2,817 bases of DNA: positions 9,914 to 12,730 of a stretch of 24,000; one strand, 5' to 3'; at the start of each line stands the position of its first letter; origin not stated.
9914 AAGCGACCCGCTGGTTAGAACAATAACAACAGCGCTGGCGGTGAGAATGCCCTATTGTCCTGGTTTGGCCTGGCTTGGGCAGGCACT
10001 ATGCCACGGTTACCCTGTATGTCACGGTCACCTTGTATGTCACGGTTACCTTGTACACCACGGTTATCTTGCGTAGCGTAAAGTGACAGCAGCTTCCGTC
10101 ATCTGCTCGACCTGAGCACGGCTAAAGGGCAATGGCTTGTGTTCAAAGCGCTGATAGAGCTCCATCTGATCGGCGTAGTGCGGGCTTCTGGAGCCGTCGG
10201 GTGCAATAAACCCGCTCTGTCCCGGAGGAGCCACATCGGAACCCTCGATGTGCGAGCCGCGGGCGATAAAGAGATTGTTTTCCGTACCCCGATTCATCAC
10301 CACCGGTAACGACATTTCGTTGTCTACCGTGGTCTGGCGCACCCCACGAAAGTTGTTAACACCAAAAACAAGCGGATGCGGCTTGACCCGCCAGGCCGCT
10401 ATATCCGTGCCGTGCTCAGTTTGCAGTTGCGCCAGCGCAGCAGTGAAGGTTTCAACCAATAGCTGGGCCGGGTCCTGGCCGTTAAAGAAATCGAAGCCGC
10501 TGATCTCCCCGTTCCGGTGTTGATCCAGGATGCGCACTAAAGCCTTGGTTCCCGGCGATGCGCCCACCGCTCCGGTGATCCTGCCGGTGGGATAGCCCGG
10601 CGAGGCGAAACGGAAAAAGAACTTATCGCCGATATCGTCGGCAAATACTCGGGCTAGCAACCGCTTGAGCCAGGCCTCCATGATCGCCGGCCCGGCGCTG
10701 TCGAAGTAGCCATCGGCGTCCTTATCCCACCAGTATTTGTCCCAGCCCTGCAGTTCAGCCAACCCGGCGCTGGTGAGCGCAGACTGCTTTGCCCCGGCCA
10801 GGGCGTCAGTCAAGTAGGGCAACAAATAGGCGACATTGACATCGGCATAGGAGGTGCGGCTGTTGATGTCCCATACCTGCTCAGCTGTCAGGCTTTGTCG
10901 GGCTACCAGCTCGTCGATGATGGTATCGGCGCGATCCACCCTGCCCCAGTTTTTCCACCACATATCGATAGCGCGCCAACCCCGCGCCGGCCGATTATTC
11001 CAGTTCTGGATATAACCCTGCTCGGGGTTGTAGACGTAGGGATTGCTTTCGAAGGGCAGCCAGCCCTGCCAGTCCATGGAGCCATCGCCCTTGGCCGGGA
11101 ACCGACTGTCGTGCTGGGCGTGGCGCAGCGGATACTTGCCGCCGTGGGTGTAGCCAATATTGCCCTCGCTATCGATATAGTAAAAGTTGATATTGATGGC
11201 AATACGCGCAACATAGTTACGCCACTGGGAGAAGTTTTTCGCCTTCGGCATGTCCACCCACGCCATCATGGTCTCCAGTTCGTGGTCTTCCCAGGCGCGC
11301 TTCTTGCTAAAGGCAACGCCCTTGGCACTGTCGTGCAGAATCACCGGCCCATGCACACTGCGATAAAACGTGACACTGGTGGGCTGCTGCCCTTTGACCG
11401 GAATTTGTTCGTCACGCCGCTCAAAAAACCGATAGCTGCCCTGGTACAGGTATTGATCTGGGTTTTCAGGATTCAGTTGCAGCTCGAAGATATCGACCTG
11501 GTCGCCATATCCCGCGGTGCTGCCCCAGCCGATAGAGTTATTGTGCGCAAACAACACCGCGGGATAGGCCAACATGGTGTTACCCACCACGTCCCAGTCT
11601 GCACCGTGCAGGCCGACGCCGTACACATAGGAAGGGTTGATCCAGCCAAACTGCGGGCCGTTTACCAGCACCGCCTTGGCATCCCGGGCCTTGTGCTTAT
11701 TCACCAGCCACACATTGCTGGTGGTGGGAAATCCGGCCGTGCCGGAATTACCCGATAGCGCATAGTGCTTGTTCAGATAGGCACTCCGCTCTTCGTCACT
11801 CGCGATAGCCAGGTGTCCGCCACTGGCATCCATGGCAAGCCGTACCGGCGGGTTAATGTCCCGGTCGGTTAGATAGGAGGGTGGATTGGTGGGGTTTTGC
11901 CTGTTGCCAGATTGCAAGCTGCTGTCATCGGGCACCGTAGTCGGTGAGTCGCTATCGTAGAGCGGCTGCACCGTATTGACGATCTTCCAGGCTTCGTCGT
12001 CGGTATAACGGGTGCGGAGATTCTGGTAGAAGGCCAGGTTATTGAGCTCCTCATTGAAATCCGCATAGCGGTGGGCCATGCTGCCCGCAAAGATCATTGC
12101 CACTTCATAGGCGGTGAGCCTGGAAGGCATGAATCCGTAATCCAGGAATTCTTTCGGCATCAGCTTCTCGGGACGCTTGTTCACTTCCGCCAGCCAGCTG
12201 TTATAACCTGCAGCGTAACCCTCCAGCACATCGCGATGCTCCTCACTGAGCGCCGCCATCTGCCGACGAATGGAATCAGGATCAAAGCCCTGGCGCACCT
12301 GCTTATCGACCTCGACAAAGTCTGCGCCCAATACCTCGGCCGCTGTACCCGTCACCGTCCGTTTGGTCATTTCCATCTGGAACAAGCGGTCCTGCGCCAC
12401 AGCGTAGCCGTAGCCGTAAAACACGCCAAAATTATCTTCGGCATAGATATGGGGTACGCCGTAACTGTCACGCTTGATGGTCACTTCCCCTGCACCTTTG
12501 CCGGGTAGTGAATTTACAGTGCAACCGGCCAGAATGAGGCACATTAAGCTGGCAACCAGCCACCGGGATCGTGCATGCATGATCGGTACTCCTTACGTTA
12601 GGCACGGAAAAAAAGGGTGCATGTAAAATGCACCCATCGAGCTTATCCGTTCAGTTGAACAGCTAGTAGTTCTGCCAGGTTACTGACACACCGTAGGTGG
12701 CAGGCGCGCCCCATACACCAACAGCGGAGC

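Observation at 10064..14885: Penicillin-G-acylase-type lipoprotein plus TonB-dependent receptor embedded inside the phenylacetate (paa) cluster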

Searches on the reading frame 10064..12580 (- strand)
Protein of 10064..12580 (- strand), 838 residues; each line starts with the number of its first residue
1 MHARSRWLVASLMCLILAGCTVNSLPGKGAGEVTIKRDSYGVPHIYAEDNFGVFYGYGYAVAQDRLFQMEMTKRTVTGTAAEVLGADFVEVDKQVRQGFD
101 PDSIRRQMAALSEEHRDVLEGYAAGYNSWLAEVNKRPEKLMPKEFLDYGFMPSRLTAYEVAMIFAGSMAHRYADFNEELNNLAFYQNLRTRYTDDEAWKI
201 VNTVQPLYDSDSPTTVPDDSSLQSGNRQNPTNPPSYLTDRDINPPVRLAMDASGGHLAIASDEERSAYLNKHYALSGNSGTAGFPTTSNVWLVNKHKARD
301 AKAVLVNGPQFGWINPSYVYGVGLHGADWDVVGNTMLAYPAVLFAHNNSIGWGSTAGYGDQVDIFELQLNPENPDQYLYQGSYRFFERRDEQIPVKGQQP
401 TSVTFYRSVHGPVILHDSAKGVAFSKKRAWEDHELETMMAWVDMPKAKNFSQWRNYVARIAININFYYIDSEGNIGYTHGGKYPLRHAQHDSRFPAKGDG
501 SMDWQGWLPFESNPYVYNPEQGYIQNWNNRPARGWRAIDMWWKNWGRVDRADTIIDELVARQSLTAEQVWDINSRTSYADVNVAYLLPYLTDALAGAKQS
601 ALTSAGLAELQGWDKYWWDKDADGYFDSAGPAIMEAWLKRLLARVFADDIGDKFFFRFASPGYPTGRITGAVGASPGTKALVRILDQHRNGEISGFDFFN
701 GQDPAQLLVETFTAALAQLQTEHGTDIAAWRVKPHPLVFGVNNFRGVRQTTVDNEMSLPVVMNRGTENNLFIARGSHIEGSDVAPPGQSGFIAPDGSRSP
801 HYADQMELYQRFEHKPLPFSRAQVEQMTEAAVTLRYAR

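Call 4: search_protein_families(library=pfam, proteins=[window:10064-12580:-])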
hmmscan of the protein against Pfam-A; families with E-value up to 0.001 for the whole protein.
window:10064-12580:- (838 aa): 1 family
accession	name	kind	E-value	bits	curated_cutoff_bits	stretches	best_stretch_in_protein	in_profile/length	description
PF01804.23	Penicil_amidase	-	3.3e-138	463.1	21.3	1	32-826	1-675/675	Penicillin amidase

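Call 5: search_protein_families(library=ncbifam, proteins=[window:10064-12580:-])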
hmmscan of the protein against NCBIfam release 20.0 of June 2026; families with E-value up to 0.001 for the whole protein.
window:10064-12580:- (838 aa): 1 family
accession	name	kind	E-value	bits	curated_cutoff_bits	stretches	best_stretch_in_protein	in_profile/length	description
NF051460.1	bi_acylase_PvdQ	equivalog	2.8e-29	101.6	950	2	22-136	17-139/763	bifunctional acylase PvdQ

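Call 6: search_solved_structures(query=window:10064-12580:-, show_alignments=2)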
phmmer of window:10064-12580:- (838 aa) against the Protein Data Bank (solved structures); distinct sequences matched with E-value up to 0.001: 78 (the best 60 are shown).
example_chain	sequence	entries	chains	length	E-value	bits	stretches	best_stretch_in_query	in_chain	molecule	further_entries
7reo_A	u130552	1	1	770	3e-190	637.5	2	288-832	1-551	Penicillin G Acylase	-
7rep_A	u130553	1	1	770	1.2e-186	625.5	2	288-832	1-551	Penicillin G acylase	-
1cp9_B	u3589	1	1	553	2e-140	472.6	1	288-834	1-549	Penicillin G amidase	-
4pem_B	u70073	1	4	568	2.9e-131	442.4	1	285-834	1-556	Penicillin G acylase Beta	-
1e3a_B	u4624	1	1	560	1.8e-130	439.7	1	285-834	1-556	PENICILLIN AMIDASE BETA SUBUNIT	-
1kec_B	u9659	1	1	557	9e-130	437.4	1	288-834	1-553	PENICILLIN ACYLASE BETA SUBUNIT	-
1ai4_B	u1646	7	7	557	9.8e-130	437.3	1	288-834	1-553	PENICILLIN AMIDOHYDROLASE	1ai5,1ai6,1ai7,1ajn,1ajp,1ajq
1gk9_B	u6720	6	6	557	2.5e-129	435.9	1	288-834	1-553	PENICILLIN G ACYLASE BETA SUBUNIT | penicillin Acylase beta subunit | PENICILLIN AMIDOHYDROLASE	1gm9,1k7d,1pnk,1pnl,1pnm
4pel_B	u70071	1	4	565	6.7e-129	434.5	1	289-834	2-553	Penicillin G acylase subunit beta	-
1h2g_B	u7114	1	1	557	7.7e-129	434.3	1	288-834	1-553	PENICILLIN G ACYLASE BETA SUBUNIT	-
1fxh_B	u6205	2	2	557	1.1e-128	433.8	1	288-834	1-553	PENICILLIN ACYLASE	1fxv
1jx9_B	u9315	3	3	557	1.2e-128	433.7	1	288-834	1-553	penicillin G acylase beta subunit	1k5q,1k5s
1gkf_B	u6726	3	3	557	3e-128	432.4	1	288-834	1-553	PENICILLIN G ACYLASE BETA SUBUNIT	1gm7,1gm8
3k3w_B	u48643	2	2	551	8.7e-126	424.2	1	288-832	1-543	Penicillin G acylase | Penicillin G acylase, beta subunit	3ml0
6nvy_B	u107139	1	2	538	3.3e-99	336.3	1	288-832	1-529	Penicillin G acylase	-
1e3a_A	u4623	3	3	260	1.9e-63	218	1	30-284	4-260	PENICILLIN AMIDASE ALPHA SUBUNIT | PENICILLIN G ACYLASE ALPHA SUBUNIT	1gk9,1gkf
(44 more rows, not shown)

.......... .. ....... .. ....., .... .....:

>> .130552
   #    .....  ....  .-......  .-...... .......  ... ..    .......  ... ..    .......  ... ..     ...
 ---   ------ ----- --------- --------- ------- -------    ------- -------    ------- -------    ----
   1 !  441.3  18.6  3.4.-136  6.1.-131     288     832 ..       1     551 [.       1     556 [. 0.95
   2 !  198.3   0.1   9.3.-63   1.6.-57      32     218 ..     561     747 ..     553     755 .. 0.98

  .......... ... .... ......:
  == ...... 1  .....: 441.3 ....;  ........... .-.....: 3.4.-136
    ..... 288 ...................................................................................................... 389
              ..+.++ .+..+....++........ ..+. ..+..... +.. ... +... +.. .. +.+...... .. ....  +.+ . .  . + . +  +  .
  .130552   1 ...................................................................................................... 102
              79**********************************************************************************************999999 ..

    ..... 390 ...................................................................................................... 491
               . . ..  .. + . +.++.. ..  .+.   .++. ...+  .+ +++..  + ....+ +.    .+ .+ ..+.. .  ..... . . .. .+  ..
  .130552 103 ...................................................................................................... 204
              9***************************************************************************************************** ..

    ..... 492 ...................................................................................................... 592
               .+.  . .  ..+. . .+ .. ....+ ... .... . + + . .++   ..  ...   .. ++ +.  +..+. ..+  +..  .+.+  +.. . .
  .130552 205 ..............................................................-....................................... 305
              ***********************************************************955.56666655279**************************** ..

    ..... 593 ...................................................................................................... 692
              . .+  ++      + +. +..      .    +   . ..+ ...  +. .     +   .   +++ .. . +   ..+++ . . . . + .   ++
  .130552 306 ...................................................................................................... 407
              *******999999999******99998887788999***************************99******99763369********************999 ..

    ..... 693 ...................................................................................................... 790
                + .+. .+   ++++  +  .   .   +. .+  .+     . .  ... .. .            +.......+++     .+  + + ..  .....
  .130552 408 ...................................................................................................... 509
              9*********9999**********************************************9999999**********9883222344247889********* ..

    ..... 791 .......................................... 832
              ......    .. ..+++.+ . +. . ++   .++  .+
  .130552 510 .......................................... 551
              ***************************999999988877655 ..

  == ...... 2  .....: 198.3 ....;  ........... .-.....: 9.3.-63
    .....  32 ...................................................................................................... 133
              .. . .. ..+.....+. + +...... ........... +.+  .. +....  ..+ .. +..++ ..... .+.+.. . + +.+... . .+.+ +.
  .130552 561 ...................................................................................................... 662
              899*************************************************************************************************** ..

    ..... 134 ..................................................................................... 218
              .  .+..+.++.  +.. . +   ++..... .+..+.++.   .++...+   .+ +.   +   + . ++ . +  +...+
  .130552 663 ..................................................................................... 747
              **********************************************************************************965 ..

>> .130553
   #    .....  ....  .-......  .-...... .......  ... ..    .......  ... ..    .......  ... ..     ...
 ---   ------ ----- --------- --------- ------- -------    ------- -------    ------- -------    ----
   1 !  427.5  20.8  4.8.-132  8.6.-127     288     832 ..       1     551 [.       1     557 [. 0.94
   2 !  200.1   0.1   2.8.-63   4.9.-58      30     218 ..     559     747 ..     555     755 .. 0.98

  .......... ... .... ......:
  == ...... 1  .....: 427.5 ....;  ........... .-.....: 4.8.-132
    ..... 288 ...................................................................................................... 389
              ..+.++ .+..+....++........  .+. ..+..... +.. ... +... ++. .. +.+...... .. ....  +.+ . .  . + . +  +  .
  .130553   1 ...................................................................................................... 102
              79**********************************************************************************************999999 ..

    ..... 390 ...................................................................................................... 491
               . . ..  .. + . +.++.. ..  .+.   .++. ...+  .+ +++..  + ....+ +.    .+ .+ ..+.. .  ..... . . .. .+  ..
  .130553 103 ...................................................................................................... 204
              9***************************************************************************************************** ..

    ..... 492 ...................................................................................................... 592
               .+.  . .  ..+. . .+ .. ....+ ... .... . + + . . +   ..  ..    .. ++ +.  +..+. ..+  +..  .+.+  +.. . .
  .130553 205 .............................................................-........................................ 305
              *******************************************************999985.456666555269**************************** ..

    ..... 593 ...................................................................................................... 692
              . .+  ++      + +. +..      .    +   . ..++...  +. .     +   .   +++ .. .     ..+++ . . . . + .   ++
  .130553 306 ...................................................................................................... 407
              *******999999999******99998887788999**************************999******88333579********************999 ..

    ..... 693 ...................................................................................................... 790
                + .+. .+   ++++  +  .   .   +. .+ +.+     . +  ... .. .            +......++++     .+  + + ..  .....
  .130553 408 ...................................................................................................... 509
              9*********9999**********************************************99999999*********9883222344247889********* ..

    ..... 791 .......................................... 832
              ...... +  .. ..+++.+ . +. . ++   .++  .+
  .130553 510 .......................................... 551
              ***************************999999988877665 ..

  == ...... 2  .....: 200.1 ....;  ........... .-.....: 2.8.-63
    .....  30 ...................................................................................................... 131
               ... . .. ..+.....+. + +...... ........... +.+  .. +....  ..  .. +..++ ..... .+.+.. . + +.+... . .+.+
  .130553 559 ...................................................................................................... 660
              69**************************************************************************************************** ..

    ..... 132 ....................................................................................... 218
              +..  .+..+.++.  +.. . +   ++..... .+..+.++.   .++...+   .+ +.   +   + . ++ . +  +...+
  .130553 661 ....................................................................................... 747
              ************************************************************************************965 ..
